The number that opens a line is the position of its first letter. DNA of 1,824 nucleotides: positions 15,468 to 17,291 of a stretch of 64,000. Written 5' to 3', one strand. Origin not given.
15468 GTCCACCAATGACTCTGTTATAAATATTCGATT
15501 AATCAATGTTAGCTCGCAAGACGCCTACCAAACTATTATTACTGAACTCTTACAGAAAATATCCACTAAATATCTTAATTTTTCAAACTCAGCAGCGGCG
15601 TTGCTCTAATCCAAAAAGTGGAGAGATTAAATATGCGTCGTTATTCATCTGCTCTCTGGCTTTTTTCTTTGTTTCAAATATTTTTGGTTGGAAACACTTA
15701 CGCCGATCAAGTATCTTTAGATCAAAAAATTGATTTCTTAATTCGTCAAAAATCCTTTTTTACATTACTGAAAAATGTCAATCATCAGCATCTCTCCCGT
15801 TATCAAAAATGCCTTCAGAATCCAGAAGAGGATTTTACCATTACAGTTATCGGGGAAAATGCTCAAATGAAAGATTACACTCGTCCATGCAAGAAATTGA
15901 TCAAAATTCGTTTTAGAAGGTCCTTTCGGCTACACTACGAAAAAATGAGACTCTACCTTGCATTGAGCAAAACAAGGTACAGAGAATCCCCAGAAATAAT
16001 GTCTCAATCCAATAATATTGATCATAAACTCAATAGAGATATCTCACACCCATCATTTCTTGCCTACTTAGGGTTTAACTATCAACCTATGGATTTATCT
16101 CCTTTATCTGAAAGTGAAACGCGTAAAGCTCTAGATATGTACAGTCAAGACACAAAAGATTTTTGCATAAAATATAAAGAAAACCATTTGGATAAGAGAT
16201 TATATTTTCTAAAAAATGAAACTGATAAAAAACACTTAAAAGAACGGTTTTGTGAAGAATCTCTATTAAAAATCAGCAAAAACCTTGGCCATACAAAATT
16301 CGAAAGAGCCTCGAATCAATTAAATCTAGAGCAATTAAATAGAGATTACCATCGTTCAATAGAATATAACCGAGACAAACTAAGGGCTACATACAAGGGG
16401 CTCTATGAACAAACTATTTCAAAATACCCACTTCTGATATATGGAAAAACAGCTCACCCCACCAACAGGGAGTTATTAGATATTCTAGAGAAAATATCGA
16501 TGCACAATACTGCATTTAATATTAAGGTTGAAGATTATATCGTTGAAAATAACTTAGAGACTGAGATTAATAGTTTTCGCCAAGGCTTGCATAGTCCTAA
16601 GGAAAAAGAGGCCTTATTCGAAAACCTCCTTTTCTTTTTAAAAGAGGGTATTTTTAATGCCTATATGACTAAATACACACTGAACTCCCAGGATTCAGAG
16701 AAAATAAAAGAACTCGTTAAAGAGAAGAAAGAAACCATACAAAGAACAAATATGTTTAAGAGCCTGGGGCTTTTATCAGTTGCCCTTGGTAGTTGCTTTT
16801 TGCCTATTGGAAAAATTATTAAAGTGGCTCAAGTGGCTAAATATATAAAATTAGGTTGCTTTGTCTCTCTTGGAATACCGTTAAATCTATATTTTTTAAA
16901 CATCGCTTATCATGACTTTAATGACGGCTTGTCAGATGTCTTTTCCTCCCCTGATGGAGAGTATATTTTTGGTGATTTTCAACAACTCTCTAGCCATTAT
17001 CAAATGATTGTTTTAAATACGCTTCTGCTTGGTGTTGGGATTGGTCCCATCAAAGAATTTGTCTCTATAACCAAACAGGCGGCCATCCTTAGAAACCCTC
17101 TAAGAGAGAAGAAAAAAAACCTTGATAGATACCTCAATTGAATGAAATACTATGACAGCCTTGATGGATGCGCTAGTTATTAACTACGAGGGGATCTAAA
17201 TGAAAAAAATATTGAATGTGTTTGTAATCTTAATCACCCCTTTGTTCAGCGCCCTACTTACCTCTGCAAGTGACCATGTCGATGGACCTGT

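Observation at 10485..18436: tRNA-Arg-adjacent island of seven same-strand secreted/membrane proteins of unknown function (candidate undescribed system)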

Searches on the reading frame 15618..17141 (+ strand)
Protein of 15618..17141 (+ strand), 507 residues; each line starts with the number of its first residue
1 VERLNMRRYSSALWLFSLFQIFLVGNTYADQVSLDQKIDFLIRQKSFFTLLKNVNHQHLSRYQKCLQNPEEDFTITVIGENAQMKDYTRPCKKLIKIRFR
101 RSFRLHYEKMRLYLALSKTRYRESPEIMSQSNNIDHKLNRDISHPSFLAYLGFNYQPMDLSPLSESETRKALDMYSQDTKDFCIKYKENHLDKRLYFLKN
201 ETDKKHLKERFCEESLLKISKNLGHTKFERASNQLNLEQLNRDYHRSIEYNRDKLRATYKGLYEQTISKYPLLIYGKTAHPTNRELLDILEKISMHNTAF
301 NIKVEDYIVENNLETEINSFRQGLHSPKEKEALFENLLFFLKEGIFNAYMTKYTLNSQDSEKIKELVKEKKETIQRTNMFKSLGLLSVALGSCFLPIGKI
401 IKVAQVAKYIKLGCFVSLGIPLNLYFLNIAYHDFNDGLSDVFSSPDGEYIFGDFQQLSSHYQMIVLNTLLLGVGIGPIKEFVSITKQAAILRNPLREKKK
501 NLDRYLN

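Call 4: search_protein_families(library=pfam, proteins=[window:15618-17141:+], max_evalue=1)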
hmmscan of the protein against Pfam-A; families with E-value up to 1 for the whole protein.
window:15618-17141:+ (507 aa): 1 family
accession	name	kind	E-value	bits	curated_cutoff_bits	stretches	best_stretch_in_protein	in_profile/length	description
PF17835.6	NOG1_N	-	0.059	13.9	22.9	0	92-139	11-58/160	NOG1 N-terminal helical domain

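Call 5: search_protein_families(library=ncbifam, proteins=[window:15618-17141:+], max_evalue=1)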
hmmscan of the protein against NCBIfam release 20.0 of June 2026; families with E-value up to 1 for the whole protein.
window:15618-17141:+ (507 aa): 0 families

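Call 34: search_protein_representatives(protein=window:15633-17141:+)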
Query: 502 residues. Proteins with E-value up to 0.001 (for the whole library): 43; up to 1e-10: 15; up to 1e-30: 10. The best 43 are listed.
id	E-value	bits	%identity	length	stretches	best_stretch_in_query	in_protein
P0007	0.0e+00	1121.3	100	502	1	1-502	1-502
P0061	1.7e-56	208.3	30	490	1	30-480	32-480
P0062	1.2e-52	195.6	32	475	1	11-478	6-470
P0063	2.0e-47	178.4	33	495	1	31-476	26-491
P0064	2.5e-46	174.7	31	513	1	13-475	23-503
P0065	3.0e-45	171.2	29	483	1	21-481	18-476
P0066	1.7e-43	165.5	24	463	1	16-465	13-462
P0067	1.1e-34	136.3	28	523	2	13-337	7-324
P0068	2.6e-34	135.2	30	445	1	52-471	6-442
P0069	6.6e-32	127.2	31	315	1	105-417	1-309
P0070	7.3e-27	110.6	27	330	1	9-335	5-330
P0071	4.2e-22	94.9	26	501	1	72-479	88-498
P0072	2.6e-21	92.3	23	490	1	77-473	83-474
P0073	3.9e-21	91.7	23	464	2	255-477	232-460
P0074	1.1e-14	70.4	23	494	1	15-469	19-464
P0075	4.3e-10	55.3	26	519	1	13-470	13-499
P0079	1.9e-08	49.9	25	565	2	155-487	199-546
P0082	2.3e-07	46.3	25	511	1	150-493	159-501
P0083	4.8e-07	45.2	23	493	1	65-474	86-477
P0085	1.8e-06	43.3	28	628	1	73-475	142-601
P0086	5.4e-06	41.8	28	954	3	383-473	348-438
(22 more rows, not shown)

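Call 37: list_cluster_members(proteins=[P0061, P0062, P0063, P0064, P0065, P0066, P0067, P0071, P0072, P0074])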
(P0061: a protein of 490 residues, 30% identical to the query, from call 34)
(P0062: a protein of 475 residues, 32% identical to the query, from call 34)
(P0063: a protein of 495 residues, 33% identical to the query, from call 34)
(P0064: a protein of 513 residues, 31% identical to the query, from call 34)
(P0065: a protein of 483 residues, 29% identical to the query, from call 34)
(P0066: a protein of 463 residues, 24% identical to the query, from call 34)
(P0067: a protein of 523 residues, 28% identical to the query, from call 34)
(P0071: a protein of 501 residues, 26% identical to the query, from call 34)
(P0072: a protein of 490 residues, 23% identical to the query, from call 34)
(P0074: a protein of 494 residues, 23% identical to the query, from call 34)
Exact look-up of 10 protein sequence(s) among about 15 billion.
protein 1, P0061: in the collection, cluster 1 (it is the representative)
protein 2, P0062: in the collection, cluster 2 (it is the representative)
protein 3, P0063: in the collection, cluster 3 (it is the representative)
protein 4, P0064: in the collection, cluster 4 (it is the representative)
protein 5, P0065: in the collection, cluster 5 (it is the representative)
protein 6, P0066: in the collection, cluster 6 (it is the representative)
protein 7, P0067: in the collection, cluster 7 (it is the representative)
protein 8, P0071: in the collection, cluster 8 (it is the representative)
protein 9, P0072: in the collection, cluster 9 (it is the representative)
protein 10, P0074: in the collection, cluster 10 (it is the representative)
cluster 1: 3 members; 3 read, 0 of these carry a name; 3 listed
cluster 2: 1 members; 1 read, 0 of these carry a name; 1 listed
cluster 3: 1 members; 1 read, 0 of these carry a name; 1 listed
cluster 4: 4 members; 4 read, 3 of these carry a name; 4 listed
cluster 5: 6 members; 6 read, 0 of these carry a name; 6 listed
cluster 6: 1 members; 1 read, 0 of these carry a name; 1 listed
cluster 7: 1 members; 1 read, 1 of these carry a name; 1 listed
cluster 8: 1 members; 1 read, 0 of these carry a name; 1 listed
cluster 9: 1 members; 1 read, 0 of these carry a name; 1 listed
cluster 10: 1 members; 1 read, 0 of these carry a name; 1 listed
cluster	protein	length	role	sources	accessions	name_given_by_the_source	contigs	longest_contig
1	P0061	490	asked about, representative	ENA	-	-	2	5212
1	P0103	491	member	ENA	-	-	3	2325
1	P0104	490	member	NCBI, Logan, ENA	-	-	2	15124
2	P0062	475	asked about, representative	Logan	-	-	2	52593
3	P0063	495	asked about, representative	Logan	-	-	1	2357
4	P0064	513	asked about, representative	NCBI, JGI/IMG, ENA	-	hypothetical protein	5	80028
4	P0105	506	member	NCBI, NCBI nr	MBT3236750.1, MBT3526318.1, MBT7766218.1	MAG: hypothetical protein HN353_12410 [Bdellovibrionales bacterium] | hypothetical protein [Bdellovibrionales bacterium]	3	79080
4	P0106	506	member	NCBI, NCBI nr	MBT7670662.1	MAG: hypothetical protein HN623_13835 [Bdellovibrionales bacterium] | hypothetical protein [Bdellovibrionales bacterium]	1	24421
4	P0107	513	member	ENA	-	-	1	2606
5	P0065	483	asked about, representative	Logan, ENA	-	-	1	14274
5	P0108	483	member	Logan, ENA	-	-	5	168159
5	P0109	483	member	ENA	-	-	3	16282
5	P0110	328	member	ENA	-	-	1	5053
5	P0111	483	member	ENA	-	-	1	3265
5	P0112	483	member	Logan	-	-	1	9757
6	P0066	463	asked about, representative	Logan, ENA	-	-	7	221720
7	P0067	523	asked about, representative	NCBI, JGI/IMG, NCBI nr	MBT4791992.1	MAG: hypothetical protein HON90_10505 [Halobacteriovoraceae bacterium] | hypothetical protein | hypothetical protein [Halobacteriovoraceae bacterium]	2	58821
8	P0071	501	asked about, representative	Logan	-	-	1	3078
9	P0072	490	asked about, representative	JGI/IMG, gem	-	-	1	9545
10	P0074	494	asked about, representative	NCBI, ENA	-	-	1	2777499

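Call 42: find_encoding_contigs(protein=P0074, flank=10000, max_places=2)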
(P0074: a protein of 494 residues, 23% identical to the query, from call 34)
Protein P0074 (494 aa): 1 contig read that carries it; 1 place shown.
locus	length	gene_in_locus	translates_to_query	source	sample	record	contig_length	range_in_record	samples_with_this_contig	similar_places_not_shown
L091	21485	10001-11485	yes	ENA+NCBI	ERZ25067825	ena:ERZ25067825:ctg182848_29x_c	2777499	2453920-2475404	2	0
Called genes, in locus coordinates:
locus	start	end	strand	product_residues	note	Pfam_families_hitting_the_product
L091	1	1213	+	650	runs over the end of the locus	PF00005:ABC_tran, PF02463:SMC_N (faint), PF12704:MacB_PCD, PF02687:FtsX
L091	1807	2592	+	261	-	-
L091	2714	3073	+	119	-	-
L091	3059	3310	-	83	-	-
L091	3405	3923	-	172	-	-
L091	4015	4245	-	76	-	-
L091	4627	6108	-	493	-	-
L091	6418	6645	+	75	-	-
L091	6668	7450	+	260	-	PF13276:HTH_21 (weak), PF00665:rve, PF13683:rve_3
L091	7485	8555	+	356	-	PF24390:PRTase-CE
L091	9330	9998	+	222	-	-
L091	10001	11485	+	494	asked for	-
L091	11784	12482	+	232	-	-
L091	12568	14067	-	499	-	-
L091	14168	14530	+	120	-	-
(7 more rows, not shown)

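Call 43: find_encoding_contigs(protein=P0066, flank=10000, max_places=2)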
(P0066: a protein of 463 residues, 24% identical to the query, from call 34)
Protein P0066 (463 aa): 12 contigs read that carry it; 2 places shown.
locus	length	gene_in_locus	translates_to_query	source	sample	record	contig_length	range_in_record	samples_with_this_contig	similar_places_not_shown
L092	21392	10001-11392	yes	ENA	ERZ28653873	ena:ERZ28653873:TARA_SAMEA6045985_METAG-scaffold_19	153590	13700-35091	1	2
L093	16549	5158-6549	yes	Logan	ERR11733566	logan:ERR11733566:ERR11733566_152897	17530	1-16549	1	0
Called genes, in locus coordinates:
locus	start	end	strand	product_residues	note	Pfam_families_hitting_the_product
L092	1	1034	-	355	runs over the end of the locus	-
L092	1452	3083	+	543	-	PF00149:Metallophos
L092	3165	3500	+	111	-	-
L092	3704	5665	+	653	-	PF13385:Laminin_G_3, PF00354:Pentaxin (faint), PF02973:Sialidase (faint), PF13385:Laminin_G_3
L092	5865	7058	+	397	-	-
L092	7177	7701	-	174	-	-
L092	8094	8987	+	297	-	PF01544:CorA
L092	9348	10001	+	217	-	-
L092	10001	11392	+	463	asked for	-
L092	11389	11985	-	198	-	PF01973:MptE-like (weak), PF27901:WaaZ_KDO_III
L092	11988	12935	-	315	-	PF13088:BNR_2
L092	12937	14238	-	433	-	PF02518:HATPase_c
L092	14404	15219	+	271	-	PF01553:Acyltransferase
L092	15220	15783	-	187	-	PF03942:DTW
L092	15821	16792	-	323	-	PF01145:Band_7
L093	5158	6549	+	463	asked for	-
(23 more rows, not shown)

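Call 45: find_encoding_contigs(protein=P0062, flank=10000, max_places=2)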
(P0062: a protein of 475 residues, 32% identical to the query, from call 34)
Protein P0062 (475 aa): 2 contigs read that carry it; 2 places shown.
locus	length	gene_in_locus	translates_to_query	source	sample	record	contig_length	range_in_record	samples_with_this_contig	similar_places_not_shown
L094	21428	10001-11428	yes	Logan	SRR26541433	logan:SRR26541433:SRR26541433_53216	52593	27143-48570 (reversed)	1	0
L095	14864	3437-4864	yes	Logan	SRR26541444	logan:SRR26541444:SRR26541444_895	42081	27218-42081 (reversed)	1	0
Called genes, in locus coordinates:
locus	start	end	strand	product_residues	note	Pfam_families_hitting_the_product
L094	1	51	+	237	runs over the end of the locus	-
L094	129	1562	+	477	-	PF03074:GCS (faint), PF04107:GCS2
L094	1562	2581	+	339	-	PF24827:AstE_AspA_cat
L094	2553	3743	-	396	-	PF13679:Methyltransf_32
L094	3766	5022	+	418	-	PF21799:MurD-like_N (faint), PF08245:Mur_ligase_M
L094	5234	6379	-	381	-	PF00266:Aminotran_5 (weak), PF22580:KYNU_C (weak)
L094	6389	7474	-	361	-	PF03301:Trp_dioxygenase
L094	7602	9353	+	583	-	PF01321:Creatinase_N, PF16189:Creatinase_N_2, PF00557:Peptidase_M24, PF16188:Peptidase_M24_C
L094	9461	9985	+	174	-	-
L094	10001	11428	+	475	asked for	-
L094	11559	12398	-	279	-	PF00413:Peptidase_M10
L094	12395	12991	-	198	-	-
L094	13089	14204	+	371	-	PF00266:Aminotran_5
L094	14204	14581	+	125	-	PF07681:DoxX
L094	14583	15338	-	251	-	-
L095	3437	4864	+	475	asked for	-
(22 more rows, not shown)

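Call 46: find_encoding_contigs(protein=P0064, flank=10000, max_places=2)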
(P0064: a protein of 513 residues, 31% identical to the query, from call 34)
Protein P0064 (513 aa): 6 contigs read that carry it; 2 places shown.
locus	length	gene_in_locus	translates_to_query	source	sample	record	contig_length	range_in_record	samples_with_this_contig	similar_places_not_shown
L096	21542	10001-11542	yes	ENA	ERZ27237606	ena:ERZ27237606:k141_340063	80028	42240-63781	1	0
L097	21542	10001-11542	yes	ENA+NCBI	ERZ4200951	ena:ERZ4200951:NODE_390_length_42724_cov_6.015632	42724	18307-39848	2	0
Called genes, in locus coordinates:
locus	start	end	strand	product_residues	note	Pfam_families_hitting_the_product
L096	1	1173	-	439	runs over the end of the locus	PF14697:Fer4_21 (faint), PF00037:Fer4 (faint), PF12837:Fer4_6 (faint), PF12838:Fer4_7, PF13187:Fer4_9, PF13237:Fer4_10 (weak)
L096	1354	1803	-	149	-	-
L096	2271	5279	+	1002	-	PF00989:PAS (weak), PF13426:PAS_9, PF13185:GAF_2 (weak), PF00989:PAS (weak), PF08448:PAS_4 (weak), PF00512:HisKA, PF02518:HATPase_c, PF00072:Response_reg, +1 more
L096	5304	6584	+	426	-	PF13416:SBP_bac_8, PF13343:SBP_bac_6 (weak)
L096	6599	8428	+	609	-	PF00512:HisKA, PF02518:HATPase_c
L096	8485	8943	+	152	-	PF00072:Response_reg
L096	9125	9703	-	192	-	-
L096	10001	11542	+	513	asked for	-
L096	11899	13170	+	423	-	PF00089:Trypsin (weak), PF13365:Trypsin_2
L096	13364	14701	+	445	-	-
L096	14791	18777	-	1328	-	PF00501:AMP-binding, PF00550:PP-binding, PF00132:Hexapep (faint), PF25084:LbH_EIF2B (faint), PF25087:GMPPB_C (faint)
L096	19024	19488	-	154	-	PF07308:DUF1456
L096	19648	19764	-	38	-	-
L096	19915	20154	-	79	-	-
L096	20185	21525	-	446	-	-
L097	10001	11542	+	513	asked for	-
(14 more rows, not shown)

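Call 70: search_protein_families(library=padloc, proteins=[window:15633-17141:+], max_evalue=0.01)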
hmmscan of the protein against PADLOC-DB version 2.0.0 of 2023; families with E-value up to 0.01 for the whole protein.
window:15633-17141:+ (502 aa): 0 families

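Call 71: search_protein_families(library=pfam, proteins=[L001:3047-5092:+, L001:5374-6390:-, L001:6620-7105:-, L001:7111-8040:-], max_evalue=0.001)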
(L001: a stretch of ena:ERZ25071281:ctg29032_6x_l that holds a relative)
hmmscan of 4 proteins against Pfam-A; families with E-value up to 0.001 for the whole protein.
L001:3047-5092:+ (681 aa): 1 family
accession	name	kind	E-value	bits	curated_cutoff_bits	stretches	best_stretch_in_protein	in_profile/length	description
PF14252.11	DUF4347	-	0.00045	20.5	24.6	1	592-673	29-114/164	Domain of unknown function (DUF4347)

L001:5374-6390:- (338 aa): 2 families
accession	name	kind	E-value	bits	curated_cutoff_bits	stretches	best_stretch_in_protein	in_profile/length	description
PF00089.32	Trypsin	-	1e-09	39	20.6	1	40-236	11-215/220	Trypsin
PF13365.12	Trypsin_2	-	1.8e-07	32.4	27.6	1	56-207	4-139/144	Trypsin-like peptidase domain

L001:6620-7105:- (161 aa): 0 families

L001:7111-8040:- (309 aa): 0 families

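Call 83: search_protein_families(library=phrogs, proteins=[window:15633-17141:+, L001:3047-5092:+, L001:6620-7105:-, L001:7111-8040:-], max_evalue=0.01)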
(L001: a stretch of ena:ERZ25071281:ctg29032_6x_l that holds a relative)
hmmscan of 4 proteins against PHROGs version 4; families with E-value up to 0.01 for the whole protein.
window:15633-17141:+ (502 aa): 0 families

L001:3047-5092:+ (681 aa): 0 families

L001:6620-7105:- (161 aa): 0 families

L001:7111-8040:- (309 aa): 1 family
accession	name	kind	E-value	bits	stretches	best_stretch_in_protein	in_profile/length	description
phrog_16532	-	unknown function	0.00038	21.7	0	140-198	61-110/138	-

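Call 87: find_encoding_contigs(protein=P0067, flank=8000, max_places=2)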
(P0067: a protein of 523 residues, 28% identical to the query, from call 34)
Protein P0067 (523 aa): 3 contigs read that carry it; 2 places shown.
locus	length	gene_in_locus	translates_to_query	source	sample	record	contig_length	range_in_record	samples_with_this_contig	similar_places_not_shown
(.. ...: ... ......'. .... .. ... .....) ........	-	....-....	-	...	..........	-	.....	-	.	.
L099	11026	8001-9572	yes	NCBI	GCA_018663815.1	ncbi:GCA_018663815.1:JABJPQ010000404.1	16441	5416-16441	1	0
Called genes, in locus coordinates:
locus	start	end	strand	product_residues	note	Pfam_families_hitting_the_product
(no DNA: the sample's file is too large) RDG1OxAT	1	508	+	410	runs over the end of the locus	PF04607:RelA_SpoT (faint)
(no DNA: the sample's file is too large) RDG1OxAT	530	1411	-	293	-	PF12146:Hydrolase_4, PF00561:Abhydrolase_1, PF12697:Abhydrolase_6, PF03096:Ndr (weak)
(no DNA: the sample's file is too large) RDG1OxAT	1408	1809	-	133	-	-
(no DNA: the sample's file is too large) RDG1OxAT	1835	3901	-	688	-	PF17191:RecG_wedge (weak), PF00270:DEAD, PF04851:ResIII, PF00271:Helicase_C, PF19833:RecG_dom3_C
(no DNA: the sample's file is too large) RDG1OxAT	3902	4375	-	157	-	PF03449:GreA_GreB_N, PF01272:GreA_GreB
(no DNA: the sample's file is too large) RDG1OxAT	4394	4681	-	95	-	-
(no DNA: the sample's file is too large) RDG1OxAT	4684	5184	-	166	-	-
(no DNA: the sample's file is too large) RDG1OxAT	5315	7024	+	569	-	PF03109:ABC1, PF27536:UbiB_helical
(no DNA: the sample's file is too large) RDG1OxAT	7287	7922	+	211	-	-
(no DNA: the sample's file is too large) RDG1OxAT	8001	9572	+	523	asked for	-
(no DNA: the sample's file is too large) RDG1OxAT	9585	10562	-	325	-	PF13527:Acetyltransf_9, PF00583:Acetyltransf_1 (weak), PF13508:Acetyltransf_7 (weak)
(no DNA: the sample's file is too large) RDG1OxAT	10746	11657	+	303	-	PF00669:Flagellin_N, PF00700:Flagellin_C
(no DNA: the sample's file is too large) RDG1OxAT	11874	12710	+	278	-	PF00669:Flagellin_N, PF00700:Flagellin_C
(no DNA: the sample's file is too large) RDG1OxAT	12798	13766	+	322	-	PF01370:Epimerase, PF04321:RmlD_sub_bind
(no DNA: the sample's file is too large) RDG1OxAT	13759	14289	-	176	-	-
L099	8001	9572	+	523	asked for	-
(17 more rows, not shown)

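Call 94: list_cluster_members(proteins=[P0068, P0069, P0070, P0073, P0075, P0079, P0082, P0083, P0085, P0086])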
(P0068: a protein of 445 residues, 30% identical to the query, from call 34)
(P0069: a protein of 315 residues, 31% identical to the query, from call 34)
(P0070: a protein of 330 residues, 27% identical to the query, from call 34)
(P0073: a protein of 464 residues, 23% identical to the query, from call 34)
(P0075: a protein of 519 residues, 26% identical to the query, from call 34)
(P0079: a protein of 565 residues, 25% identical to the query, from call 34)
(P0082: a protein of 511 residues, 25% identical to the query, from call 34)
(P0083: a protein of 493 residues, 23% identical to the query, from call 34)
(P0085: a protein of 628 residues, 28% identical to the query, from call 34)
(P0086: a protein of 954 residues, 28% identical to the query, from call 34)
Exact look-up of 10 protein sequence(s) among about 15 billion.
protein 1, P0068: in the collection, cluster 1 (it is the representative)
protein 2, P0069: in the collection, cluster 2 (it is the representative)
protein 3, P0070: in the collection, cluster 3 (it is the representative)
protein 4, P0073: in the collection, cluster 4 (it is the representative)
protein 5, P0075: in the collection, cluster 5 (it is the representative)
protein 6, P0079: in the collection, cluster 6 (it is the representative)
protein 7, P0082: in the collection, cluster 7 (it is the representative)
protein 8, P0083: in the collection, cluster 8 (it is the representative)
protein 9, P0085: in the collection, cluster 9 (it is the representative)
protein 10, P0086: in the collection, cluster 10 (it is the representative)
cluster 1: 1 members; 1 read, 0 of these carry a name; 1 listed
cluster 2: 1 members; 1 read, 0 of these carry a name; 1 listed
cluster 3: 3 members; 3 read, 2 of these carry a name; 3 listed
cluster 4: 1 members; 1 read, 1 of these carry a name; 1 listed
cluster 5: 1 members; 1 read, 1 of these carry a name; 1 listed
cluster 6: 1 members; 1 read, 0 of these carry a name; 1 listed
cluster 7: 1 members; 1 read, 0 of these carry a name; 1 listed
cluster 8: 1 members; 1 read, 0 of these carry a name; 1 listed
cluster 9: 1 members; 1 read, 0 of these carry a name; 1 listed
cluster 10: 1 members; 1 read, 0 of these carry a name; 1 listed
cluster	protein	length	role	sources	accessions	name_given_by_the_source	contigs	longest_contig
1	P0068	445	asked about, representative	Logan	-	-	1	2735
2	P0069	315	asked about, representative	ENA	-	-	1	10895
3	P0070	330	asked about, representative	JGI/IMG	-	-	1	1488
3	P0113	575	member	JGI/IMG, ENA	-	hypothetical protein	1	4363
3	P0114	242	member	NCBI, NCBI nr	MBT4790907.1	MAG: hypothetical protein HON90_05000, partial [Halobacteriovoraceae bacterium] | hypothetical protein [Halobacteriovoraceae bacterium]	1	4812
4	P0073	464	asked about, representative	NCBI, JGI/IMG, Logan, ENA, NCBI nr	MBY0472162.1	hypothetical protein K2X30_13425 [bacterium] | ribosome modulation factor | hypothetical protein [bacterium]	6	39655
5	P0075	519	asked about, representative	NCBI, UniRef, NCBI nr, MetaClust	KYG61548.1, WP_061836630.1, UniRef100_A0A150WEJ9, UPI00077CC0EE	hypothetical protein AZI86_17740 [Bdellovibrio bacteriovorus] | Uncharacterized protein n=1 Tax=Bdellovibrio bacteriovorus TaxID=959 ... | hypothetical protein [Bdellovibrio bacteriovorus]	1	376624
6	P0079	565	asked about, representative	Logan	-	-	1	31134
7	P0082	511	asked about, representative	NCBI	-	-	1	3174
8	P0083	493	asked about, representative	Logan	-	-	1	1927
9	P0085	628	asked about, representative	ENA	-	-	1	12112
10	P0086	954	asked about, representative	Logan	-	-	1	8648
